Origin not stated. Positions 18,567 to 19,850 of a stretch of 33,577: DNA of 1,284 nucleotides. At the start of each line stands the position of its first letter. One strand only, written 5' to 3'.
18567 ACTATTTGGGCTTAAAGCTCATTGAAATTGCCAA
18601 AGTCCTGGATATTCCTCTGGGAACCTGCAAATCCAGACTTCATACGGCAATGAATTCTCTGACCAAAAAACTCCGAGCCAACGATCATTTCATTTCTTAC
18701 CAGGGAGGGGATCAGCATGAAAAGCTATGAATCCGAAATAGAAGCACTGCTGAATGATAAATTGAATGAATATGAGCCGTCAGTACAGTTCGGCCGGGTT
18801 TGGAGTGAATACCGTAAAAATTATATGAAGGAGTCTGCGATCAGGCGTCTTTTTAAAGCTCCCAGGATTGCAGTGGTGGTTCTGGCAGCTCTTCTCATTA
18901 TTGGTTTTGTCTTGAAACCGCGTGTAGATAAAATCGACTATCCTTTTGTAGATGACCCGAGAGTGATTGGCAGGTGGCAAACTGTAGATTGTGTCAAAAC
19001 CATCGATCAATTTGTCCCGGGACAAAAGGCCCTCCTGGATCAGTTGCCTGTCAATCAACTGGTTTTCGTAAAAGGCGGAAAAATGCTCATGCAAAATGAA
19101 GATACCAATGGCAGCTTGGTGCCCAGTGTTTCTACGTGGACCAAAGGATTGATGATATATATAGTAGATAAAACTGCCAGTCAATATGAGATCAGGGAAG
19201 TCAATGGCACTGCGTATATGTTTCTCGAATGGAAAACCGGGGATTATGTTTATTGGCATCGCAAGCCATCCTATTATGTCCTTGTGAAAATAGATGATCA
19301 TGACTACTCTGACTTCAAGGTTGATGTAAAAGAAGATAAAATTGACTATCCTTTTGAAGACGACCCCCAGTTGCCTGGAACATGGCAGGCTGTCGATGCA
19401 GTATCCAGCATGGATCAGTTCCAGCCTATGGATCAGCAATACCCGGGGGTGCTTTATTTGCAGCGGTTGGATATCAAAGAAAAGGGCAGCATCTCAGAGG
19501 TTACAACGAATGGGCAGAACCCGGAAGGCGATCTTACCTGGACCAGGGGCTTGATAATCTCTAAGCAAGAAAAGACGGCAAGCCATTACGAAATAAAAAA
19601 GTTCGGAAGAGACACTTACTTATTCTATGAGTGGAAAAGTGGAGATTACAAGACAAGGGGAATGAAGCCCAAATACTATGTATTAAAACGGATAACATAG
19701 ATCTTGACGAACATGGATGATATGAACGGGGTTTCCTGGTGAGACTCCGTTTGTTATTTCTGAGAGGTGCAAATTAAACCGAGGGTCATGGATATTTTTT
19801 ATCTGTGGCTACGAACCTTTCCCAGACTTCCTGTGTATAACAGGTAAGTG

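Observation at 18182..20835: ECF sigma factor with an overlapping membrane protein and an orphan paralog sharing four copies of an unplaced roughly 125-aa extracytoplasmic domain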

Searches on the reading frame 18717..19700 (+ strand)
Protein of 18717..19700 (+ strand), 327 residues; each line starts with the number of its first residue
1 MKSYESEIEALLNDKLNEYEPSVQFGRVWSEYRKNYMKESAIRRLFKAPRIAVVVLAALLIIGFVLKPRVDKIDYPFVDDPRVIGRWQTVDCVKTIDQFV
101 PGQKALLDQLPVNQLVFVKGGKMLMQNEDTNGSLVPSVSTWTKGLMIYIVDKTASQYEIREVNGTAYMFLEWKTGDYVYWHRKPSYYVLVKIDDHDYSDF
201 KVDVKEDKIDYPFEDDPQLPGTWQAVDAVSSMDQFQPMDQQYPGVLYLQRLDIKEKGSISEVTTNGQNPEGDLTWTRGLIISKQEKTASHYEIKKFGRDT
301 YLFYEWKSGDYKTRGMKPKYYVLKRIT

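Call 3: search_protein_families(library=pfam, proteins=[window:18717-19700:+], max_evalue=1)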
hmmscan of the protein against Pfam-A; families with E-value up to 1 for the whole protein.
window:18717-19700:+ (327 aa): 2 families
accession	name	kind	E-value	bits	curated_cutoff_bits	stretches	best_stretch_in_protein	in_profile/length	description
PF07935.16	SSV1_ORF_D-335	-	0.068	13.9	22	0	306-324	2-20/68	ORF D-335-like protein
PF16253.10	DUF4909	-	0.2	12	25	0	146-194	23-69/127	Domain of unknown function (DUF4909)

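Call 4: search_protein_families(library=ncbifam, proteins=[window:18717-19700:+], max_evalue=1)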
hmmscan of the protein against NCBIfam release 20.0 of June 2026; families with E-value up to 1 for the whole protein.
window:18717-19700:+ (327 aa): 1 family
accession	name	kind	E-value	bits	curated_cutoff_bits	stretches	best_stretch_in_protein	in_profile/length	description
NF005262.1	PRK06765.1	equivalog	0.05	12.6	450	1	93-127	122-157/366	E22 family MetX-like putative esterase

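Call 9: find_homologous_proteins(query=window:18717-19700:+)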
Query window:18717-19700:+ (327 aa): 517 proteins with E <= 0.001 among 2231 candidates; the best 120 are listed.
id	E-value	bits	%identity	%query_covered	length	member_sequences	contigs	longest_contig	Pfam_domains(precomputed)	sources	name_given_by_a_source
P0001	1.4e-220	749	100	100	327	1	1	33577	-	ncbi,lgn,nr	ncbi:MAG TPA: hypothetical protein VN426_12040 [Syntrophomonadaceae bacterium]|nr:hypothetical prote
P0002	4.2e-113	396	41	100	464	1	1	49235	-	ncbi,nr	ncbi:MAG: hypothetical protein N3B21_02610 [Clostridia bacterium]|nr:hypothetical protein [Clostridi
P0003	1.0e-111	391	41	100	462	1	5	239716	-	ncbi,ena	-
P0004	4.4e-109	383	45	78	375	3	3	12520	-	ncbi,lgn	-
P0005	3.4e-105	370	45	78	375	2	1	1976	-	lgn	-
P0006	2.1e-104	367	50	100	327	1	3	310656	-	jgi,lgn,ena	-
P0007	4.7e-104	366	51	100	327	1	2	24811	-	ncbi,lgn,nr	ncbi:MAG: hypothetical protein VB084_16340 [Syntrophomonadaceae bacterium]|nr:hypothetical protein [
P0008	9.4e-104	365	50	100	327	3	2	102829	-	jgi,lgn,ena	-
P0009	3.7e-103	363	45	78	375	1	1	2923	-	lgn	-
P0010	1.6e-102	361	47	78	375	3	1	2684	-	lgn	-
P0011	6.0e-102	359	51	100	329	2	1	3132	-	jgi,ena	-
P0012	7.3e-102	359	49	100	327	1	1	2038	-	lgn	-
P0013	8.2e-102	359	49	99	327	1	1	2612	-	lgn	-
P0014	8.7e-102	359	50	100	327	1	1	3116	-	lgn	-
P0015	6.3e-101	356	50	100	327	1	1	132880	-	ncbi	-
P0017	3.2e-98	347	54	86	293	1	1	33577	-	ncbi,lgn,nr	ncbi:MAG TPA: hypothetical protein VN426_12045 [Syntrophomonadaceae bacterium]|nr:hypothetical prote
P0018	3.3e-98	347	42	78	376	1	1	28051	-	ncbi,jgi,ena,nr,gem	ncbi:MAG: hypothetical protein KKH28_01610 [Elusimicrobia bacterium]|nr:hypothetical protein [Elusim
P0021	1.5e-97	345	46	78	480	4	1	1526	PF07935.17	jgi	jgi:hypothetical protein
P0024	2.9e-96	340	46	78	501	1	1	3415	-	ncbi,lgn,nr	ncbi:MAG: hypothetical protein JXA96_02815 [Sedimentisphaerales bacterium]|nr:hypothetical protein [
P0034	1.0e-92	329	48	78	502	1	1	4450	PF07935.17,PF22564.3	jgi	jgi:hypothetical protein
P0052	9.9e-87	309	45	100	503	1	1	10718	PF04545.23,PF04542.21,PF08281.19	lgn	-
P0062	5.0e-85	303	45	100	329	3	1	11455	-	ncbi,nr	ncbi:MAG: blaR [Clostridiales bacterium]|nr:blaR [Clostridiales bacterium]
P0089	4.2e-81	291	43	79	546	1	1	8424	-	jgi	-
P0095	3.8e-80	287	42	79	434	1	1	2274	PF07935.17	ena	-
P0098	1.0e-79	286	43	78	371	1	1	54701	PF16253.11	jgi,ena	-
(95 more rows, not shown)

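Call 10: search_protein_families(library=pfam, proteins=[P0002, P0004, P0018, P0021, P0034, P0052, P0089, P0024, P0095, P0062], max_evalue=0.01)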
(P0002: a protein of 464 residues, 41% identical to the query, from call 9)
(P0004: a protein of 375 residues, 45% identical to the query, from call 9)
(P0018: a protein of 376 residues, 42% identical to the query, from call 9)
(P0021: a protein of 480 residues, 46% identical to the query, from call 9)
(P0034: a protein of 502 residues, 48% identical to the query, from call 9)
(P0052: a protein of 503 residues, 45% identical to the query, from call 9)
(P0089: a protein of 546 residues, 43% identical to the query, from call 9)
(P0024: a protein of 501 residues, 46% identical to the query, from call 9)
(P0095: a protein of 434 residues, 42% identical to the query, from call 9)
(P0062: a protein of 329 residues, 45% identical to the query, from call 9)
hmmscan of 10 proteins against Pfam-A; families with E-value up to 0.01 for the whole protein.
P0002 (464 aa): 0 families

P0004 (375 aa): 2 families
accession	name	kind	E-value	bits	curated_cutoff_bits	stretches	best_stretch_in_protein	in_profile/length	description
PF07935.16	SSV1_ORF_D-335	-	0.0003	21.4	22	1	239-259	2-22/68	ORF D-335-like protein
PF16253.10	DUF4909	-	0.0051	17.1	25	0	334-375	28-68/127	Domain of unknown function (DUF4909)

P0018 (376 aa): 4 families
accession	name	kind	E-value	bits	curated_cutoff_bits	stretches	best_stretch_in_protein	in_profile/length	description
PF07935.16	SSV1_ORF_D-335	-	0.00017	22.2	22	0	240-258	2-20/68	ORF D-335-like protein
PF18340.7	TraI_2B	-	0.00019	21.7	26.7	0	83-110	14-43/79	DNA relaxase TraI 2B/2B-like domain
PF22904.2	NOMO1-like_2nd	-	0.0013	19.2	27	0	230-260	41-70/90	BOS complex subunit NOMO1-like, second beta sandwich domain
PF17210.9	SdrD_B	-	0.0034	18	29.7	0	227-259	43-74/112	SdrD B-like domain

P0021 (480 aa): 6 families
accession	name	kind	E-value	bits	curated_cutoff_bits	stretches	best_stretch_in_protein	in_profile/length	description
PF07935.16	SSV1_ORF_D-335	-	2.5e-06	28.1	22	0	460-478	2-20/68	ORF D-335-like protein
PF22564.2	HAAS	-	0.00085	20.1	27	1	1-52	10-54/55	HAAS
PF19569.5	START_2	-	0.0013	19.1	23.6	0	366-401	14-51/126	START-like superfamily domain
PF18340.7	TraI_2B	-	0.0033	17.7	26.7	0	427-454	16-45/79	DNA relaxase TraI 2B/2B-like domain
PF17210.9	SdrD_B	-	0.0073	16.9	29.7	0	326-353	45-71/112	SdrD B-like domain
PF22904.2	NOMO1-like_2nd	-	0.0092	16.5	27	0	328-352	42-66/90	BOS complex subunit NOMO1-like, second beta sandwich domain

P0034 (502 aa): 4 families
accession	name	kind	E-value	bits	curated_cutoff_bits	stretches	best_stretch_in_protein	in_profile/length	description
PF22564.2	HAAS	-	1.5e-07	32.1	27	1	14-74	1-54/55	HAAS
PF07935.16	SSV1_ORF_D-335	-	6.3e-07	30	22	0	482-500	2-20/68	ORF D-335-like protein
PF19569.5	START_2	-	0.00074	19.8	23.6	0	388-426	14-54/126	START-like superfamily domain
PF10998.14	DUF2838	-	0.0014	19.2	25.2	0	311-342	79-111/111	Protein of unknown function (DUF2838)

P0052 (503 aa): 3 families
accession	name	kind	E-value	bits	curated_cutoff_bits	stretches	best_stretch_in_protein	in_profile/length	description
PF04542.20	Sigma70_r2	-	7.5e-13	48.5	24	1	14-80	2-70/71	Sigma-70 region 2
PF08281.18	Sigma70_r4_2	-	2.7e-09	37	25.7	1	108-159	3-54/54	Sigma-70, region 4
PF04545.22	Sigma70_r4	-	1.3e-08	34.6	24.1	1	115-161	4-50/50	Sigma-70, region 4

P0089 (546 aa): 2 families
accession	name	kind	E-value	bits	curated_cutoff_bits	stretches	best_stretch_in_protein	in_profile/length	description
PF07935.16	SSV1_ORF_D-335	-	0.00045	20.9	22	0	231-249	2-20/68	ORF D-335-like protein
PF18340.7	TraI_2B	-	0.002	18.4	26.7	0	493-520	17-45/79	DNA relaxase TraI 2B/2B-like domain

P0024 (501 aa): 3 families
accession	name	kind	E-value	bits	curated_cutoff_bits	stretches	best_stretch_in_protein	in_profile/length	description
PF22564.2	HAAS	-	3.2e-05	24.6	27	1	14-59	1-46/55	HAAS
PF07935.16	SSV1_ORF_D-335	-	8.2e-05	23.3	22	0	481-500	2-21/68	ORF D-335-like protein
PF16253.10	DUF4909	-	0.0044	17.3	25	0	336-379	26-67/127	Domain of unknown function (DUF4909)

P0095 (434 aa): 2 families
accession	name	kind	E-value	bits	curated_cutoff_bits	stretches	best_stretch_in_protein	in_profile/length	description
PF07935.16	SSV1_ORF_D-335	-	9.5e-07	29.5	22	0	409-427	2-20/68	ORF D-335-like protein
PF10998.14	DUF2838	-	0.0032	18.1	25.2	0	219-248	82-111/111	Protein of unknown function (DUF2838)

P0062 (329 aa): 1 family
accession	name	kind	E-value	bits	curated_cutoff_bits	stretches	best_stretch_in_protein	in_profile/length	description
PF20668.2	DUF6815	-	0.00049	21.4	28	1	133-166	68-102/105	Domain of unknown function (DUF6815)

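Call 16: find_related_loci(query=A1, collection=genome_contigs, flank=6000)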
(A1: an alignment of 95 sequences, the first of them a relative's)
Query A1 (327 aa) in genome_contigs; peptide patterns used: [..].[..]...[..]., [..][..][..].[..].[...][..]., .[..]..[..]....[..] (x = any residue, [..] = any of these).
599 stretches matched a pattern (row limit reached: there are more); 431 encode a relative of the query (tblastn E <= 1e-3); the best 80 are kept; 80 distinct loci.
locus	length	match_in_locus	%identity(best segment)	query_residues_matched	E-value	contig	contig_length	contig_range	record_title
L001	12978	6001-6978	51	1-326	1e-108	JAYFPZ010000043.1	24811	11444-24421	MAG: Syntrophomonadaceae bacterium isolate CA_145 c_CA_000000020723, whole genome shotgun sequence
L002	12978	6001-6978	50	1-326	5e-103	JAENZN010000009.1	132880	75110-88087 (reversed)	MAG: Syntrophomonas sp. isolate BM5_bin.8 BM5_bin8_NODE_59_length_132880_cov_78.915551, whole genome shotgun sequence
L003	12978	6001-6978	48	1-326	5e-102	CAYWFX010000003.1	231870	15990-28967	MAG TPA_asm: uncultured Syntrophomonas sp. isolate SRP302447_co4_189 genome assembly, contig: NODE_172_length_231870_cov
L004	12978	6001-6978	48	1-326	3e-102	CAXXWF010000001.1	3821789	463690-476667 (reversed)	MAG: Syntrophomonadaceae bacterium isolate 510d5e25-0d66-4dd2-8cb2-8a0e7e1720a4 genome assembly, contig: contig_1, whole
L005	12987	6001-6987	47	1-326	1e-100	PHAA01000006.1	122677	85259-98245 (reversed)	MAG: Firmicutes bacterium HGW-Firmicutes-15 bjp_ig2069_scaffold_119, whole genome shotgun sequence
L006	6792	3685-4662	47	1-326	4e-98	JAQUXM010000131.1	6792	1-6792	MAG: Syntrophomonadaceae bacterium isolate STD2_213 NODE_46817_length_6792_cov_14.903376_Sandtown_D2, whole genome shotg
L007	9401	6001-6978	47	1-326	1e-96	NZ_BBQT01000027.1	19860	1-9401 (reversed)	Syntrophomonas wolfei subsp. methylbutyratica strain JCM 14075, whole genome shotgun sequence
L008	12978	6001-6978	45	1-326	1e-94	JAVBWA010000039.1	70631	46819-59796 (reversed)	MAG: Syntrophomonas sp. isolate ZNE14_Bin50 all_Scaff012378, whole genome shotgun sequence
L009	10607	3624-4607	45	1-326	1e-89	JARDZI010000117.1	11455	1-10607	MAG: Clostridiales bacterium isolate L_E1_T20_C_bin.95 scaffold_10280, whole genome shotgun sequence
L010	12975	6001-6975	44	1-326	2e-88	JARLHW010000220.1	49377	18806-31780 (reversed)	MAG: Desulfosporosinus sp. isolate MAG_CO4 MetaCoAG_Bin_4_sub_Oxic_k141_1338084, whole genome shotgun sequence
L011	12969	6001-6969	45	1-326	5e-88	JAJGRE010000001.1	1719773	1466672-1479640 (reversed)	Calditrichales bacterium MX18-03 contig1_1719773bp, whole genome shotgun sequence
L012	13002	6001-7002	43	1-326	1e-87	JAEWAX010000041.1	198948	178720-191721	MAG: Bacillota bacterium isolate OH_PBB_227 k127_934521, whole genome shotgun sequence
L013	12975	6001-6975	44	1-327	2e-87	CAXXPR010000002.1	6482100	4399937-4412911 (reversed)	MAG: Desulfatiglandales bacterium isolate a8f5a47d-4dac-4919-b032-e1fff6f47f18 genome assembly, contig: contig_2, whole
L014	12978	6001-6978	44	1-326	4e-87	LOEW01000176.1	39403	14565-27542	MAG: Desulfosporosinus sp. BRH_c37 BRHa_1004185, whole genome shotgun sequence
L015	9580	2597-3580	40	1-326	1e-85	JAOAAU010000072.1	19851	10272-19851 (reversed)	MAG: Clostridia bacterium isolate SKW158 k141_168024, whole genome shotgun sequence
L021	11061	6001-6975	43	1-326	3e-81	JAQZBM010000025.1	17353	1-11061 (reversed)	MAG: Clostridia bacterium isolate L_E1_T20_C_bin.105 scaffold_4236, whole genome shotgun sequence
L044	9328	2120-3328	46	52-327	2e-64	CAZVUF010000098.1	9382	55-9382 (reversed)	MAG TPA_asm: uncultured Pirellulales bacterium isolate SRP214966_co4_210 genome assembly, contig: NODE_8403_length_9382_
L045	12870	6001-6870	44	70-326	4e-64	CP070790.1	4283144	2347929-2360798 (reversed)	MAG: Planctomycetota bacterium isolate bin1449 chromosome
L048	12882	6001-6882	38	47-327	5e-63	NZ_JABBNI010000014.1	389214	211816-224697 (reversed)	Clostridium muellerianum strain P21 NODE_1_length_389214_cov_120.525384, whole genome shotgun sequence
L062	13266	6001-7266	43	70-327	2e-60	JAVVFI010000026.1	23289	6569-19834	MAG: Sedimentisphaerales bacterium isolate TamC13-43 NODE_26_length_23289_cov_3.649836, whole genome shotgun sequence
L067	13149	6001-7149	44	33-327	1e-59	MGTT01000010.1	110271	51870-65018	MAG: Elusimicrobia bacterium GWA2_56_46 gwa2_scaffold_153, whole genome shotgun sequence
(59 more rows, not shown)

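Call 20: predict_structure(alignment_id=A1)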
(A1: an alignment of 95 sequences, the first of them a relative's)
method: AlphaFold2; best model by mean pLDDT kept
length: 327 residues; sequences in the alignment: 95
mean_pLDDT: 86.2   pTM: 0.68
mean pLDDT of the five models: 86.2, 86.0, 84.9, 84.8, 84.4
residues with pLDDT >= 90: 188; 70-90: 92; 50-70: 43; < 50: 4
segments of 3 or more residues with pLDDT < 50: 1-3
pLDDT, mean of each block of 10 residues (from residue 1): 56 61 67 60 56 77 72 96 97 94 79 94 91 89 95 96 96 89 94 96 92 96 95 87 84 93 85 94 94 95 93 89 94
secondary structure, 60 per line:
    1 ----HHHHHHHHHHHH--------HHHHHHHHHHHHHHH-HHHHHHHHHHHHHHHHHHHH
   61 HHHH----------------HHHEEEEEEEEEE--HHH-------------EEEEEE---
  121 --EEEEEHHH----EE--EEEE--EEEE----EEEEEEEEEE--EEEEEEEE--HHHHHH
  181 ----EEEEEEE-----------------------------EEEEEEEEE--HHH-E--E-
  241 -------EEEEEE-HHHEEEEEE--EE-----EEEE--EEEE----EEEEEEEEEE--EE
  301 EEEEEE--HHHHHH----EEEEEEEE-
elements in order: H5-16 H25-39 H41-64 E84-93 E112-117 E123-127 E139-142 E145-148 E153-162 E165-172 H175-180 E185-191 E221-229 E248-253 E258-263 E273-276 E279-282 E287-296 E299-306 H309-314 E319-326

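Call 23: search_protein_families(library=pfam, proteins=[L048:4529-4984:+, L048:4990-6891:+, L044:1491-1829:+, L062:3877-4296:+, L062:4318-7560:+, L067:5681-6016:+, L067:5184-5684:+, L045:4033-6885:+, L044:3423-4784:+], max_evalue=0.001)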
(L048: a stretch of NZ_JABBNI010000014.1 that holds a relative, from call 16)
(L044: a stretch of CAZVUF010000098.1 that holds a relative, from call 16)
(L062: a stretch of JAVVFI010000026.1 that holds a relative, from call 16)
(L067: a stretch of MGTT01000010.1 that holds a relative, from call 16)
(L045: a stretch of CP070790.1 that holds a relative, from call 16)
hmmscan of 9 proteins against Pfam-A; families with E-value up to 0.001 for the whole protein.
L048:4529-4984:+ (151 aa): 2 families
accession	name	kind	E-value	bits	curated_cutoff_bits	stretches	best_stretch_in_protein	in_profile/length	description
PF03965.22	Penicillinase_R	-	3.7e-37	127.6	22.6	1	35-149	1-115/115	Penicillinase repressor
PF21698.3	Spo16_C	-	1.6e-05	25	27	1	117-143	3-29/43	Spo16 protein, C-terminal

L048:4990-6891:+ (633 aa): 1 family
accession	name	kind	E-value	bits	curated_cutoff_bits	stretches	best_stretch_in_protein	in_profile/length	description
PF05569.17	Peptidase_M56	-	3.1e-64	217.4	31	1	16-332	4-296/296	BlaR1 peptidase M56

L044:1491-1829:+ (112 aa): 1 family
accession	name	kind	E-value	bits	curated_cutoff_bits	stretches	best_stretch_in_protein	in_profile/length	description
PF03551.20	PadR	-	5.4e-19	68.4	27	1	19-90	1-74/75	Transcriptional regulator PadR-like family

L062:3877-4296:+ (139 aa): 1 family
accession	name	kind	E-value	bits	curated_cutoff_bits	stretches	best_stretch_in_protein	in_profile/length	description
PF03965.22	Penicillinase_R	-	1.2e-29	103.5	22.6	1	19-132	1-114/115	Penicillinase repressor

L062:4318-7560:+ (1080 aa): 6 families
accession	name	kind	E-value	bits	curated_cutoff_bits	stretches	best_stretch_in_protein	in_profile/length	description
PF05569.17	Peptidase_M56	-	4.6e-47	161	31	1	31-353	6-294/296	BlaR1 peptidase M56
PF17820.7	PDZ_6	-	2.1e-14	53.4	27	1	1014-1067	4-54/54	PDZ domain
PF13180.12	PDZ_2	-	5.9e-10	39.7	27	1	1013-1076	17-78/80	PDZ domain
PF01435.24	Peptidase_M48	-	1.7e-08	35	20.3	1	196-303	4-118/186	Peptidase family M48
PF00595.29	PDZ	-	2.8e-07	31.2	23.2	1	1014-1065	31-80/81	PDZ domain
PF07935.16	SSV1_ORF_D-335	-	0.00016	22.3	22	0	795-813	2-20/68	ORF D-335-like protein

L067:5681-6016:+ (111 aa): 0 families

L067:5184-5684:+ (166 aa): 4 families
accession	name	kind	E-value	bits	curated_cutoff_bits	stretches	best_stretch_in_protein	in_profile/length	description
PF04542.20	Sigma70_r2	-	6.1e-13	48.8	24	1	6-74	1-69/71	Sigma-70 region 2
PF08281.18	Sigma70_r4_2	-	6.6e-11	42.1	25.7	1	106-157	3-54/54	Sigma-70, region 4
PF04545.22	Sigma70_r4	-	6.5e-08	32.4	24.1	1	111-159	2-50/50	Sigma-70, region 4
PF00196.25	GerE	-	8.8e-05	22.5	23.5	1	113-158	2-46/57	Bacterial regulatory proteins, luxR family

L045:4033-6885:+ (950 aa): 3 families
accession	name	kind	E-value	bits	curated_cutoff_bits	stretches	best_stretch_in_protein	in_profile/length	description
PF07705.17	CARDB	-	5e-24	84.9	22.7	2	441-540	3-100/101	CARDB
PF13385.13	Laminin_G_3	-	2.4e-21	76.9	27.6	1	43-189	1-151/151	Concanavalin A-like lectin/glucanases superfamily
PF07935.16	SSV1_ORF_D-335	-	0.0007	20.3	22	0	804-823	2-21/68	ORF D-335-like protein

L044:3423-4784:+ (453 aa): 1 family
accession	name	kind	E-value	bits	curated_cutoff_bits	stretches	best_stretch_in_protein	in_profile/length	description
PF07935.16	SSV1_ORF_D-335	-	2.1e-05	25.2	22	0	293-311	2-20/68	ORF D-335-like protein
